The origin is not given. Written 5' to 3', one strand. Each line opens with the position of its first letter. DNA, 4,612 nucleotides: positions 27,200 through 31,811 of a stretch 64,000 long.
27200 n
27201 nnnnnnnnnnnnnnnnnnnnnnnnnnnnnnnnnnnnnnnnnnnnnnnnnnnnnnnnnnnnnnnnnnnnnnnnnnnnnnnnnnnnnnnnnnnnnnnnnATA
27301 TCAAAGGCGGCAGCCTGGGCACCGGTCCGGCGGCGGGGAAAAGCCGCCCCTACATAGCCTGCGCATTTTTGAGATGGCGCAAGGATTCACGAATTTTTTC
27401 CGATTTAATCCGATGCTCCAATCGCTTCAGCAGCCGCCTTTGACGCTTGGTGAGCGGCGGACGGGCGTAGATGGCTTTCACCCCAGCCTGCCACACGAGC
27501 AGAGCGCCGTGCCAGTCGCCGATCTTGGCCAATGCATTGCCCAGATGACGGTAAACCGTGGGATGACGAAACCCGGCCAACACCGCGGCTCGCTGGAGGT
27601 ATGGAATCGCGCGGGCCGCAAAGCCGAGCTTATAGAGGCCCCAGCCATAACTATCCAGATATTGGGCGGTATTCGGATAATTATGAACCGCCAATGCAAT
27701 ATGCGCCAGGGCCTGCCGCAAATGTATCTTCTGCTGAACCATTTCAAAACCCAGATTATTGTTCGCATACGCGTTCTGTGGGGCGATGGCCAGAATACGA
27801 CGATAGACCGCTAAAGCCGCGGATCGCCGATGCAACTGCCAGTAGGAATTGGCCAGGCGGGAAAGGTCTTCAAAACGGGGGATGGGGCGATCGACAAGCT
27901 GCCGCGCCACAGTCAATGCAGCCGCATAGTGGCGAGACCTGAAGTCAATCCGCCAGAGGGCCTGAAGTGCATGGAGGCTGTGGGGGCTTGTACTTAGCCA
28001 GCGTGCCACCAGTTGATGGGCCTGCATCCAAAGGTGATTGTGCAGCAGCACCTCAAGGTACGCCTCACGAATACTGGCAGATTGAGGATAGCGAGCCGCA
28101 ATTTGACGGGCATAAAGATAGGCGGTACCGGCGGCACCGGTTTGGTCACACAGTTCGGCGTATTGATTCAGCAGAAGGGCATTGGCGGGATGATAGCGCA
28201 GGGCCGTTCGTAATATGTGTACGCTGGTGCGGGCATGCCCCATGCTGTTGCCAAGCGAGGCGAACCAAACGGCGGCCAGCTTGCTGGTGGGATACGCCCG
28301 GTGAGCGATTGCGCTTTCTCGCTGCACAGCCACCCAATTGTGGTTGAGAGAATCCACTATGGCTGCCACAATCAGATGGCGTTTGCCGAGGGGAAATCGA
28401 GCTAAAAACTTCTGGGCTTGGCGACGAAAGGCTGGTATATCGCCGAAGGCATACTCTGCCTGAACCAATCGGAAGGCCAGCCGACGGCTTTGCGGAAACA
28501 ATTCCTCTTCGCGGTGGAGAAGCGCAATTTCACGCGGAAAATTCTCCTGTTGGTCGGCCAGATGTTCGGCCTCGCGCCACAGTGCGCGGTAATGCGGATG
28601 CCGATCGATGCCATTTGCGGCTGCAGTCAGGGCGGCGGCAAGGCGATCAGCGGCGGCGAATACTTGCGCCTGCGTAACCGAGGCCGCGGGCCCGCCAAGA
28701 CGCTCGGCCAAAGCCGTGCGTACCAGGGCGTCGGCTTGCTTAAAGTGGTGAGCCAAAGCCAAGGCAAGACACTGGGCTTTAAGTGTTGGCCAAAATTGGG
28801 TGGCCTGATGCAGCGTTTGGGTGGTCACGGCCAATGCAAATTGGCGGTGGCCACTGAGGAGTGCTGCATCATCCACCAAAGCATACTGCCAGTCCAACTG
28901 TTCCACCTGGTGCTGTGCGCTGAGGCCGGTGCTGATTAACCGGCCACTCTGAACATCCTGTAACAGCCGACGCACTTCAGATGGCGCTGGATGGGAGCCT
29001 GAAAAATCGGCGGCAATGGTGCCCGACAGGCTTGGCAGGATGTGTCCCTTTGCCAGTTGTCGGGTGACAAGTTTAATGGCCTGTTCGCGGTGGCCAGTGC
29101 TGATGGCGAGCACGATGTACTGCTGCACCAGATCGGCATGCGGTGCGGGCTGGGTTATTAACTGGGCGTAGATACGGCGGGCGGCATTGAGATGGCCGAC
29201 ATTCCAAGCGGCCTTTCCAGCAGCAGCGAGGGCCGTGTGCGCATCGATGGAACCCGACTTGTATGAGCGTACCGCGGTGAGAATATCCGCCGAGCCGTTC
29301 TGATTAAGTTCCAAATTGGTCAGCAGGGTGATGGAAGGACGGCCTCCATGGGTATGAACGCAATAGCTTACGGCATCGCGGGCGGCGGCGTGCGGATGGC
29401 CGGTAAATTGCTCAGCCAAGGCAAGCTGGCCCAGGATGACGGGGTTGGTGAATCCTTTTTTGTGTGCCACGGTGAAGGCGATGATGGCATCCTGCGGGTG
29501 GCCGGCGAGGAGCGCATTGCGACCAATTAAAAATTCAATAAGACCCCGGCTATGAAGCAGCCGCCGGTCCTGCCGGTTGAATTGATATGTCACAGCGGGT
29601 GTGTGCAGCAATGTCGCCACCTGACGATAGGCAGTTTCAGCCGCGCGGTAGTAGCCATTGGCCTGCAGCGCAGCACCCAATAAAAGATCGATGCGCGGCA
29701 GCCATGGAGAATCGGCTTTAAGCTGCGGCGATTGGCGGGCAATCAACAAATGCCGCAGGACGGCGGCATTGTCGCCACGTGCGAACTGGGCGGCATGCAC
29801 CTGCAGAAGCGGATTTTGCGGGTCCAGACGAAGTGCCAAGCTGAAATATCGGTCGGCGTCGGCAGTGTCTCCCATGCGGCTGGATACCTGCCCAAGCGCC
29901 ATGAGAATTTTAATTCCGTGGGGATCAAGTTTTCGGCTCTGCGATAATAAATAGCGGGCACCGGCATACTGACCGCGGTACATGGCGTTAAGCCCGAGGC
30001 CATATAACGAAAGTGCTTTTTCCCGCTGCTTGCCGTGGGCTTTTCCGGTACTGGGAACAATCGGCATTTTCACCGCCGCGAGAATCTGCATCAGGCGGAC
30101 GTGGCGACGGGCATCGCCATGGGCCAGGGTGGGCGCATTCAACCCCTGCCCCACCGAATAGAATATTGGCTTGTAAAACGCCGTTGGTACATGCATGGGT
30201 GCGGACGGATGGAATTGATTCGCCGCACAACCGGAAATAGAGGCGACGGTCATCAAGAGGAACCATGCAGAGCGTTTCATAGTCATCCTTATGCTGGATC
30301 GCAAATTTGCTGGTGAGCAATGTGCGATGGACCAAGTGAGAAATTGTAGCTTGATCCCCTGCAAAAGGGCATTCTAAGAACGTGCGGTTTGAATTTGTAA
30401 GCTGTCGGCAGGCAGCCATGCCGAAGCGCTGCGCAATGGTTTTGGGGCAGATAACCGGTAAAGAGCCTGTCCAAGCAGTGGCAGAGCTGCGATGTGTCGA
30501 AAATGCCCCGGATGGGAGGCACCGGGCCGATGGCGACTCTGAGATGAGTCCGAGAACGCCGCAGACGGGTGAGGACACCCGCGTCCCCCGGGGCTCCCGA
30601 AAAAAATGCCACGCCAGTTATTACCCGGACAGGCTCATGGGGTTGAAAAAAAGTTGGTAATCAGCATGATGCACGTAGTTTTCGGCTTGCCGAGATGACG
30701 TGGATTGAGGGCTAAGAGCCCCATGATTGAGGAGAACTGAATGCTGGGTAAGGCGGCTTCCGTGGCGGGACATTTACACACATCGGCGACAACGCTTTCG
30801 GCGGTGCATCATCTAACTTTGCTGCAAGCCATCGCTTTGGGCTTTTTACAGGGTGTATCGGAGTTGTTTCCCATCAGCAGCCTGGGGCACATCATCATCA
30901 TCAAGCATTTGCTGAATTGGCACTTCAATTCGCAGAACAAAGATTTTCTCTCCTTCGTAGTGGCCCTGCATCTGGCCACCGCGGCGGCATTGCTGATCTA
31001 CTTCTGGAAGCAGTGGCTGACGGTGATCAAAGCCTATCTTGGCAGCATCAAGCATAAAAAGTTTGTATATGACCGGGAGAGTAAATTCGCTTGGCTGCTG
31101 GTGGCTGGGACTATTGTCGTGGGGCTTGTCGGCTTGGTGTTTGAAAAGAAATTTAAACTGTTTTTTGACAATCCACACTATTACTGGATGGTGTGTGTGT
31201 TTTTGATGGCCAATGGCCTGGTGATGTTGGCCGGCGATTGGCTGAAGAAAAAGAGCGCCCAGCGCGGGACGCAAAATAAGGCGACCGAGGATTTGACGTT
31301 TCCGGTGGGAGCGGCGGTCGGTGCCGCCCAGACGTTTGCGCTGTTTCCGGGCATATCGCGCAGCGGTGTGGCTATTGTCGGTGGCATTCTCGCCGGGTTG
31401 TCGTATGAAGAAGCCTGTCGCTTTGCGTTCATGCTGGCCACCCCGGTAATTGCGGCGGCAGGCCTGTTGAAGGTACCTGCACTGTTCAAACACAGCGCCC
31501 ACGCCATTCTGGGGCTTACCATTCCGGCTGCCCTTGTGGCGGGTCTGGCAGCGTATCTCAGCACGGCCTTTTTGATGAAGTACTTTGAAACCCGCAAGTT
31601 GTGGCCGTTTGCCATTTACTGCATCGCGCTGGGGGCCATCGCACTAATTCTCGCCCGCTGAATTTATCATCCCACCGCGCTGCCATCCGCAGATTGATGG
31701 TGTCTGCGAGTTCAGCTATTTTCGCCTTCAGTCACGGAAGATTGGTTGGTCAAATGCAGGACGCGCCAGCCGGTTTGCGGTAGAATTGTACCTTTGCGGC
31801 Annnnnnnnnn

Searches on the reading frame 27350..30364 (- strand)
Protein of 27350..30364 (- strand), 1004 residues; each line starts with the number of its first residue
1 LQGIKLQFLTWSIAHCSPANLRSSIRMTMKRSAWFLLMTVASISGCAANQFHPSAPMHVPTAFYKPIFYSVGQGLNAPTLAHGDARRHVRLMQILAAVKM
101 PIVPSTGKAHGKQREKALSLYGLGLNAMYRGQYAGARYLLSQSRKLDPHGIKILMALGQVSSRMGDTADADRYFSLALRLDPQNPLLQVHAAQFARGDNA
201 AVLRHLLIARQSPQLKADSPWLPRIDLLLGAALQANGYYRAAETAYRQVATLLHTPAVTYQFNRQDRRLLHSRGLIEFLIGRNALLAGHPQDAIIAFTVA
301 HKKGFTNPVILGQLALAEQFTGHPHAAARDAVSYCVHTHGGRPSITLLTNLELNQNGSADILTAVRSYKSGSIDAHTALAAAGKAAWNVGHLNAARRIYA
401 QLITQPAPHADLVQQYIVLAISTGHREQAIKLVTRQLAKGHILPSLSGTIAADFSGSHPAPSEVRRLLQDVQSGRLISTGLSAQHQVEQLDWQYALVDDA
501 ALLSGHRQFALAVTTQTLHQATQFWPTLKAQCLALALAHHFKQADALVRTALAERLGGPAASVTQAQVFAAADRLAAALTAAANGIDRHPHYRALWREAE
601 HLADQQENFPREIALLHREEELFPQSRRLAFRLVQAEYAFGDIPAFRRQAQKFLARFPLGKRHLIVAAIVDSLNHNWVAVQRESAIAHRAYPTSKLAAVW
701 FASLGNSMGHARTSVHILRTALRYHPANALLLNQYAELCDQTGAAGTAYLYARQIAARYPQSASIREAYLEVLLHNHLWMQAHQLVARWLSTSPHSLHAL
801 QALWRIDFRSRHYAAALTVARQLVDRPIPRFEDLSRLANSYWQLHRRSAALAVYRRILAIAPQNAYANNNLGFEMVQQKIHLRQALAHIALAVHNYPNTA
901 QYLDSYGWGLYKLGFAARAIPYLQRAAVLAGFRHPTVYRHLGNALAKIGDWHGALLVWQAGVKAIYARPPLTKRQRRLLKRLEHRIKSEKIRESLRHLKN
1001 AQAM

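Call 17: search_protein_families(library=pfam, proteins=[window:27350-30364:-], max_evalue=0.00001)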
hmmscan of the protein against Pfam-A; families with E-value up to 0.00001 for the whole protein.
window:27350-30364:- (1004 aa): 9 families
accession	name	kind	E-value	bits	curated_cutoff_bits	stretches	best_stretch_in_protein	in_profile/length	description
PF07719.23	TPR_2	-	3.5e-16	58.4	27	0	152-184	2-34/34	Tetratricopeptide repeat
PF13428.12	TPR_14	-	1.3e-12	47.5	23.5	0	836-870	6-40/44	Tetratricopeptide repeat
PF13181.12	TPR_8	-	4.9e-10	39.2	25.7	0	152-184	2-34/34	Tetratricopeptide repeat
PF00515.34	TPR_1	-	4.9e-09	36.1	27.8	0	834-864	4-34/34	Tetratricopeptide repeat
PF13432.12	TPR_16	-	5.9e-08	33.5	32.7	0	121-185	1-65/65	Tetratricopeptide repeat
PF13176.12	TPR_7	-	1.9e-07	31.1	27.9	0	834-863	2-31/36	Tetratricopeptide repeat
PF14559.12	TPR_19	-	3.6e-07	30.8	25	0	128-188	2-62/68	Tetratricopeptide repeat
PF13431.12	TPR_17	-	1.6e-06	28.4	24.4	0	854-873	2-21/34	Tetratricopeptide repeat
PF13414.12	TPR_11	-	9.7e-06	25.6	26.8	0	848-873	11-36/42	TPR repeat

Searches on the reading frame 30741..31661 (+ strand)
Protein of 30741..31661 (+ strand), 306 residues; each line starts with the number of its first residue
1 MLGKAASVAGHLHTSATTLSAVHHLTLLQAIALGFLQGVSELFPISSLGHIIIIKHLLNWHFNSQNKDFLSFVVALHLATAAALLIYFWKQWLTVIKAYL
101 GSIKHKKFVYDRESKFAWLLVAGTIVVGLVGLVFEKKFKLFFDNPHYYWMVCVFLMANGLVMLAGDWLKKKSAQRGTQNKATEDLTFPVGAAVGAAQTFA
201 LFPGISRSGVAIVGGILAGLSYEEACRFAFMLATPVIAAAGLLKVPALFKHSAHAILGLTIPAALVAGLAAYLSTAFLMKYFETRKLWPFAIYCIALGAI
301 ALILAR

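Call 17: search_protein_families(library=pfam, proteins=[window:30741-31661:+], max_evalue=0.00001)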
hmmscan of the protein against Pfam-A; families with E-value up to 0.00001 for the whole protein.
window:30741-31661:+ (306 aa): 1 family
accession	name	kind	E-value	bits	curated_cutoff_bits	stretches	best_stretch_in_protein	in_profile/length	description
PF02673.24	BacA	-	5e-68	230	33.4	1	30-300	1-257/257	Bacitracin resistance protein BacA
